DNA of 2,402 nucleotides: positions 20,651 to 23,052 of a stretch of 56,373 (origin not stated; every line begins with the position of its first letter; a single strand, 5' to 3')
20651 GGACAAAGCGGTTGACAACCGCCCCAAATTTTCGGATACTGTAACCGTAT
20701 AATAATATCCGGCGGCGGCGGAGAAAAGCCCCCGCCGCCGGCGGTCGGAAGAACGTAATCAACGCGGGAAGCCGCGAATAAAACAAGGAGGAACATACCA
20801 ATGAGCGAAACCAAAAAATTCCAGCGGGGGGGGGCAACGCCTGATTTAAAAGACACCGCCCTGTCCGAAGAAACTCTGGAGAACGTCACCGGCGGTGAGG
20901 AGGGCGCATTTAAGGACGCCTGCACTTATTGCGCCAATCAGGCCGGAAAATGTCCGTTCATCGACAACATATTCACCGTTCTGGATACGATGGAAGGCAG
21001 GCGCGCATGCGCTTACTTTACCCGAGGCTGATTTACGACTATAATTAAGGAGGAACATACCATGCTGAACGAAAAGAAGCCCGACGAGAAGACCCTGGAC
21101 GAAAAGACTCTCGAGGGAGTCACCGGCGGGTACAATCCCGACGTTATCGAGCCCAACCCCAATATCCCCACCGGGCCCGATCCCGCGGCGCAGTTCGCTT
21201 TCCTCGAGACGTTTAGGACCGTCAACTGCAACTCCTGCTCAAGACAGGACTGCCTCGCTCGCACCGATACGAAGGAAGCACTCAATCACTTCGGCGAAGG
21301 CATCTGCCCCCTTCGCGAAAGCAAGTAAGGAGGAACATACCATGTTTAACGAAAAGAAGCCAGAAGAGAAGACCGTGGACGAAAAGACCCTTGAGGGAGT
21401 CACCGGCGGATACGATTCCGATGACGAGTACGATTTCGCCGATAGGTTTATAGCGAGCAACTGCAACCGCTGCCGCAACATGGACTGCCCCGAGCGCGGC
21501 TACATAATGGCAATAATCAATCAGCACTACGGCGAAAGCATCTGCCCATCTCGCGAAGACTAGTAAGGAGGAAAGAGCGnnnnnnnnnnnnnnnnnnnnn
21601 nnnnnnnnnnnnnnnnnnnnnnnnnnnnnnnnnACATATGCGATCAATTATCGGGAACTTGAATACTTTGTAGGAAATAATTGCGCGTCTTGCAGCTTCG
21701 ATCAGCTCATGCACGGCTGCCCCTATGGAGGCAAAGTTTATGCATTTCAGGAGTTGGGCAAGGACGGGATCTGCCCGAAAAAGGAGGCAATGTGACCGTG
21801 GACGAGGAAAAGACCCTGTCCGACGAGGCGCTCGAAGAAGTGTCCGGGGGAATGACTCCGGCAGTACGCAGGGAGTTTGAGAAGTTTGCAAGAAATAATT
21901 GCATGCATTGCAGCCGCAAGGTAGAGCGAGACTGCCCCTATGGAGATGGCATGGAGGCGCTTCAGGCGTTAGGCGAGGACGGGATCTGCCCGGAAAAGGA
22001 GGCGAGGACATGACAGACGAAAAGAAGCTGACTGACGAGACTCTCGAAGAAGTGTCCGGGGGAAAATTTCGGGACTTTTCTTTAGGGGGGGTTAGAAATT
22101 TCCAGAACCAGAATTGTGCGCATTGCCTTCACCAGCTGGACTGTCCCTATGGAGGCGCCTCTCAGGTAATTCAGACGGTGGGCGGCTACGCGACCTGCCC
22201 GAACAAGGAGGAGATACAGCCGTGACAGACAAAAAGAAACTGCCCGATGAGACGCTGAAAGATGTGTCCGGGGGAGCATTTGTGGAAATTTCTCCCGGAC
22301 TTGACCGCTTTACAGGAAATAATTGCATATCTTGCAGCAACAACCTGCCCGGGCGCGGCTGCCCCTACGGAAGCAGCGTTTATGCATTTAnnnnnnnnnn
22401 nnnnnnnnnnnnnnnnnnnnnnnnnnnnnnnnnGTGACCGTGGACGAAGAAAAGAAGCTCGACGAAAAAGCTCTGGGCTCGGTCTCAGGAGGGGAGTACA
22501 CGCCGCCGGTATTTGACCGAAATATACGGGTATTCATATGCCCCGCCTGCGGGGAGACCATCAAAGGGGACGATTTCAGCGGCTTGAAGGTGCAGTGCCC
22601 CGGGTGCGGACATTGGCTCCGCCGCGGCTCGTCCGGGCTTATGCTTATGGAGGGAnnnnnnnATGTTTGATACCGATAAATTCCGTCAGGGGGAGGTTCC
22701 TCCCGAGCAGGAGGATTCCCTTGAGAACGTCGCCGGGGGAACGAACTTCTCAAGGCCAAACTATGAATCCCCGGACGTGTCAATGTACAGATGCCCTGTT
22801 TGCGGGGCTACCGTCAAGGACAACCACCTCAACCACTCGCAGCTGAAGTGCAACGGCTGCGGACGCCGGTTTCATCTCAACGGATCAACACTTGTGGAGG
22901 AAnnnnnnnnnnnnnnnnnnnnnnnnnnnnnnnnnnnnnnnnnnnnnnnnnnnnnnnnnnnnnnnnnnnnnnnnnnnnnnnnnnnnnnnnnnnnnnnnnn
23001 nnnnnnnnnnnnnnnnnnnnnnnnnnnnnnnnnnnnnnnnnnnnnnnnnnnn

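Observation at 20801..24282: Tandem array of 15 double-glycine-leader peptide genes with four unrelated core families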

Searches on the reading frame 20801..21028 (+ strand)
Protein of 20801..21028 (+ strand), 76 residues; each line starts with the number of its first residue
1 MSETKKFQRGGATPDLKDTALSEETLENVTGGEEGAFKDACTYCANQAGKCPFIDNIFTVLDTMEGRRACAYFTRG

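Call 6: search_protein_families(library=ncbifam, max_evalue=1, proteins=[window:20801-21028:+])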
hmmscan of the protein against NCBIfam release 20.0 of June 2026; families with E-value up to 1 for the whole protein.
seq(76 aa): 1 family
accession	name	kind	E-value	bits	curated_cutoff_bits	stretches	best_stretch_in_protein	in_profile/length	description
NF038167.1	cyan_ocin_like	subfamily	0.015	15.5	32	1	19-45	9-34/72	CTB family bacteriocin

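Call 7: search_protein_families(library=pfam, max_evalue=1, proteins=[window:20801-21028:+])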
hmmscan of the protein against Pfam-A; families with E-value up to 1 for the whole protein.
seq(76 aa): 1 family
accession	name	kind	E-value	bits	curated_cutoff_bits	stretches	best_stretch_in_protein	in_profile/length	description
PF19155.6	DUF5837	-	0.05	14.3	25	1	19-53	27-59/63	Family of unknown function (DUF5837)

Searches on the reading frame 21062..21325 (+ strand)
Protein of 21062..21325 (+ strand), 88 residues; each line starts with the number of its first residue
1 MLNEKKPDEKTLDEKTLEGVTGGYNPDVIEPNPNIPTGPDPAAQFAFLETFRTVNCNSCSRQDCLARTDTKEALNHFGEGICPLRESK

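Call 6: search_protein_families(library=ncbifam, max_evalue=1, proteins=[window:21062-21325:+])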
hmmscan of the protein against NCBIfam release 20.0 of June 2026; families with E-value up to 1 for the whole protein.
seq(88 aa): 1 family
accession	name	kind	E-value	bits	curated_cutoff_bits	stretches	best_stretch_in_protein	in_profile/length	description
NF007972.0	PRK10696.1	equivalog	0.044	13.1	272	1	43-78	199-234/295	tRNA 2-thiocytidine(32) synthetase TtcA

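Call 7: search_protein_families(library=pfam, max_evalue=1, proteins=[window:21062-21325:+])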
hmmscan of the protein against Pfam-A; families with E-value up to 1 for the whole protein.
seq(88 aa): 1 family
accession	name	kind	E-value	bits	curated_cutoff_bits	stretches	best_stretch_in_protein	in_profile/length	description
PF03047.20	ComC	-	0.026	14.7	20.4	1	3-23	3-24/31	COMC family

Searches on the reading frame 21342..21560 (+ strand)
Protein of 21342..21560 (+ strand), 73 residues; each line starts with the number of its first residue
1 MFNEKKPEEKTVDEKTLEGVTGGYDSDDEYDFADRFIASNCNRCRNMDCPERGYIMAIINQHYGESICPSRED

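Call 95: search_protein_families(library=ncbifam, max_evalue=0.1, proteins=[window:21342-21560:+])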
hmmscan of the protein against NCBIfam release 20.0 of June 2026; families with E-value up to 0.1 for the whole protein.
seq(73 aa): 1 family
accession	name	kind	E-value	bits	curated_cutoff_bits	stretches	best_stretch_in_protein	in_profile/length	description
NF001100.0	PRK00133.1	equivalog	0.098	11.1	587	1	8-48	115-152/676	methionine--tRNA ligase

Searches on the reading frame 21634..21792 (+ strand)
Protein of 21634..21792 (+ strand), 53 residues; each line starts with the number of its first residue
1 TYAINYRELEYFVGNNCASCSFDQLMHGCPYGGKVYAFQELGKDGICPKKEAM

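Call 31: search_protein_representatives(alignment_id=A4)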
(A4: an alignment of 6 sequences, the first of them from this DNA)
Query: 6 sequences, 51 profile positions. Proteins with E-value up to 0.001 (for the whole library): 18; up to 1e-10: 6; up to 1e-30: 0. The best 18 are listed.
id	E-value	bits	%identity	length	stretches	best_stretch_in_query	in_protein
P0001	1.8e-20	88.7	-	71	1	2-51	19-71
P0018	1.3e-19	85.9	-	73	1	1-51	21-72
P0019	3.1e-19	84.8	-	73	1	1-50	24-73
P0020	8.4e-18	80.2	-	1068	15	14-36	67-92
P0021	1.3e-17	79.6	-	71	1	6-50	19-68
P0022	1.1e-16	76.6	-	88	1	2-50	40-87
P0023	4.9e-08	48.9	-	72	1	9-50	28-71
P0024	3.1e-07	46.3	-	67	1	10-48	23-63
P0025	4.9e-07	45.7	-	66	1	12-51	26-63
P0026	5.0e-07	45.7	-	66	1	10-48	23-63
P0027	2.9e-06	43.2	-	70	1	12-49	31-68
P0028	4.8e-06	42.5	-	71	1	12-48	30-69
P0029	6.3e-06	42.2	-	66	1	10-51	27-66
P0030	6.8e-06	42.1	-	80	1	12-50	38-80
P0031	1.5e-05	40.9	-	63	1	10-50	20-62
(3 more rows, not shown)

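Call 33: find_encoding_contigs(protein=P0024, flank=10000, max_places=4)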
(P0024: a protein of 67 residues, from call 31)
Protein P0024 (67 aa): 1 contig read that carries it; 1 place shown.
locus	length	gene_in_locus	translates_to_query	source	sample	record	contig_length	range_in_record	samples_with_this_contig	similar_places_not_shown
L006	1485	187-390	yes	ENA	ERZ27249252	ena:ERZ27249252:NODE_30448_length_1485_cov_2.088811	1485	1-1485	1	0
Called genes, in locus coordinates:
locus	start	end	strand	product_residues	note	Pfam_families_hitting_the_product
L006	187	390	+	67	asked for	-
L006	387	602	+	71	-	-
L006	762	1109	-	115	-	-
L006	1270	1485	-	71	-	?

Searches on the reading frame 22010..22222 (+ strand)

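Call 95: search_protein_families(library=ncbifam, max_evalue=0.1, proteins=[window:22010-22222:+])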
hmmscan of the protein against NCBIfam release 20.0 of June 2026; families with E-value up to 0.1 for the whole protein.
seq(71 aa): 2 families
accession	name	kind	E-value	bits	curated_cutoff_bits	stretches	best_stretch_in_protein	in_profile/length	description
TIGR04495.1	RiPP_XyeA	equivalog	0.021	14.9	33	1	4-22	24-42/50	XyeA family cyclophane-containing RiPP triceptide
NF038167.1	cyan_ocin_like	subfamily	0.029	14.6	32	1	6-36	10-37/72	CTB family bacteriocin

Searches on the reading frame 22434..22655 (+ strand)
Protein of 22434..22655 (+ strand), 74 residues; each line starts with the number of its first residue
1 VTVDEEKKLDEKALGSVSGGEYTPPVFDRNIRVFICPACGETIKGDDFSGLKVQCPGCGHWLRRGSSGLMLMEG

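Call 6: search_protein_families(library=ncbifam, max_evalue=1, proteins=[window:22434-22655:+])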
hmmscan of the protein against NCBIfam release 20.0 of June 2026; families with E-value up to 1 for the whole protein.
seq(74 aa): 21 families
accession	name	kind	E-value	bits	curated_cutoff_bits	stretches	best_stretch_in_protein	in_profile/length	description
NF041909.1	HVO_2753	equivalog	0.001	18.9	80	1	28-44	21-37/59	HVO_2753 family zinc finger protein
NF011481.0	PRK14890.1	equivalog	0.0029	17.6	61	1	32-59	26-57/61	putative Zn-ribbon RNA-binding protein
NF049953.1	ribbon_DG_selen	exception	0.004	17.1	130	1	25-59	139-168/172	zinc ribbon-containing (seleno)protein DG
NF041591.1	CxxC_VVA0879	subfamily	0.0054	16.7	37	2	30-49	18-37/101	VVA0879 family protein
NF047912.1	ECs_2282_CxxC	subfamily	0.0055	16.6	37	1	34-64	3-39/60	ECs_2282 family putative zinc-binding protein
TIGR02605.1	CxxC_CxxC_SSSS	subfamily_domain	0.0083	16.2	31.3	1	34-68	6-45/52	FmdB family zinc ribbon protein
TIGR03831.1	YgiT_finger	domain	0.012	15.8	20.2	1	29-43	28-42/46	YgiT-type zinc finger protein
NF041070.1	carrier_LysW_Arch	domain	0.035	14.2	75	1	35-61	4-32/57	alpha-aminoadipate/glutamate carrier protein LysW/ArgW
NF001629.0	PRK00415.1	equivalog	0.036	13.6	70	0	50-62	31-43/62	30S ribosomal protein S27e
NF038384.1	zinc_YnfU_fam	subfamily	0.037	13.6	36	0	51-60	15-24/52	YnfU family zinc-binding protein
NF001608.0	PRK00398.1-6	equivalog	0.039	13.8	84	1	36-59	6-28/46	DNA-directed RNA polymerase subunit P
TIGR00373.1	TIGR00373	equivalog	0.06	12.8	149.5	1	27-62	103-138/162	transcription factor E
NF001606.0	PRK00398.1-3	equivalog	0.07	13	72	1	35-60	4-27/44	DNA-directed RNA polymerase subunit P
NF045783.1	Nigrythrn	equivalog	0.075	13.1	340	1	33-59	171-193/202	nigerythrin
TIGR02098.1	MJ0042_CXXC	domain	0.088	12.5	20.9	0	50-60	23-33/38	MJ0042-type zinc finger domain-containing protein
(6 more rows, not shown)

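Call 7: search_protein_families(library=pfam, max_evalue=1, proteins=[window:22434-22655:+])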
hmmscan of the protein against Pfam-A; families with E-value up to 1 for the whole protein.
seq(74 aa): 47 families (the best 25 are shown)
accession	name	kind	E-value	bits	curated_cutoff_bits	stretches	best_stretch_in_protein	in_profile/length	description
PF13248.11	Zn_ribbon_3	-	0.00013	21.7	27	2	52-65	2-15/26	zinc-ribbon domain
PF07754.17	HVO_2753_ZBP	-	0.00041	20.5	33.2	1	30-43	13-26/46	Small zinc finger protein HVO_2753-like, Zn-binding pocket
PF13453.11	Zn_ribbon_TFIIB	-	0.00089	19.1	22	1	35-65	1-33/41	Transcription factor zinc-finger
PF17848.7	Zn_ribbon_ACC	-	0.0014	19.2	24.5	1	36-46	4-14/26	Acetyl-CoA carboxylase zinc finger domain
PF01667.23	Ribosomal_S27e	-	0.0014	18.7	24.5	0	51-60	6-15/55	Ribosomal protein S27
PF13717.11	Zn_ribbon_4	-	0.0023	18.3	30.3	1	49-60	22-33/36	zinc-ribbon domain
PF23547.1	Zn_ribbon_FGT1_1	-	0.0052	16.8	27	0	51-62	1-12/35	FORGETTER1 first zinc ribbon domain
PF12773.13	DZR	-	0.0083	16.7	27.3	1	35-62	14-34/45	Double zinc ribbon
PF24460.1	DUF7575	-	0.016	15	28.5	0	53-60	4-11/28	Domain of unknown function (DUF7575)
PF21344.3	Zn_ribbon_LysW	-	0.017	15.2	27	1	36-60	3-29/46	Alpha-aminoadipate carrier protein LysW-like, globular domain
PF09297.16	Zn_ribbon_NUD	-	0.018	15.2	24.8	0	50-60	19-29/32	NADH pyrophosphatase zinc ribbon domain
PF07282.18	Cas12f1-like_TNB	-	0.027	15.1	26.3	2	36-64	31-52/60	Cas12f1-like, TNB domain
PF23454.1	Zn_ribbon_Brz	-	0.03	15.4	27.9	0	31-43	3-15/58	Transcriptional regulator Brz zinc beta ribbon domain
PF14353.12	CpXC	-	0.032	14.7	25.4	0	23-44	27-48/121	CpXC protein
PF24441.1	DUF7560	-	0.036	14.2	27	1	33-44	5-16/44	Family of unknown function (DUF7560)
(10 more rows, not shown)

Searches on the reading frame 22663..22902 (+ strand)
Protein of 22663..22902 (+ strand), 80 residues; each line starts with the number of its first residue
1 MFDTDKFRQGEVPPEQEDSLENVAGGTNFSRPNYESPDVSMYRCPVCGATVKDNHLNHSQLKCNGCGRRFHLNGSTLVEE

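Call 95: search_protein_families(library=ncbifam, max_evalue=0.1, proteins=[window:22663-22902:+])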
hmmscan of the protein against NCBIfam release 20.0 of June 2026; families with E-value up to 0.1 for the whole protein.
seq(80 aa): 12 families
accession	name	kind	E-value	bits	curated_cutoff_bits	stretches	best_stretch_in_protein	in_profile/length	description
NF047912.1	ECs_2282_CxxC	subfamily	2.6e-06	27.2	37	2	42-71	3-38/60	ECs_2282 family putative zinc-binding protein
TIGR00599.1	rad18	equivalog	0.0042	16.4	175.05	1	27-66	167-207/397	DNA repair protein rad18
NF050000.1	IS1_IS1595_Zn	domain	0.0049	17.4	28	0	42-51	22-31/34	IS1/IS1595 family N-terminal zinc-binding domain-containing protein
NF003339.0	PRK04351.1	equivalog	0.0053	16.4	113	1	22-73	93-145/149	SprT family protein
NF041070.1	carrier_LysW_Arch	domain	0.011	15.8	75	1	43-73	4-36/57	alpha-aminoadipate/glutamate carrier protein LysW/ArgW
NF001605.0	PRK00398.1-2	equivalog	0.011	15.5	63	1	41-69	1-27/43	DNA-directed RNA polymerase subunit P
TIGR03831.1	YgiT_finger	domain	0.023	15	20.2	0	35-49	26-40/46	YgiT-type zinc finger protein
TIGR03655.1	anti_R_Lar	subfamily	0.03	14.6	39.6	1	42-73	2-41/55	Lar family restriction alleviation protein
NF001607.0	PRK00398.1-4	equivalog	0.035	13.8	89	0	40-69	8-37/53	DNA-directed RNA polymerase subunit P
TIGR01206.1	lysW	equivalog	0.054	13.4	53.2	0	43-68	4-30/54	lysine biosynthesis protein LysW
NF011482.0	PRK14892.1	equivalog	0.075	12.9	109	1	40-72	20-54/101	putative transcription elongation factor Elf1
NF041197.2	CxxC_Se_CxxC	equivalog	0.08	13.1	40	0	60-73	18-31/53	dual CXXC motif small (seleno)protein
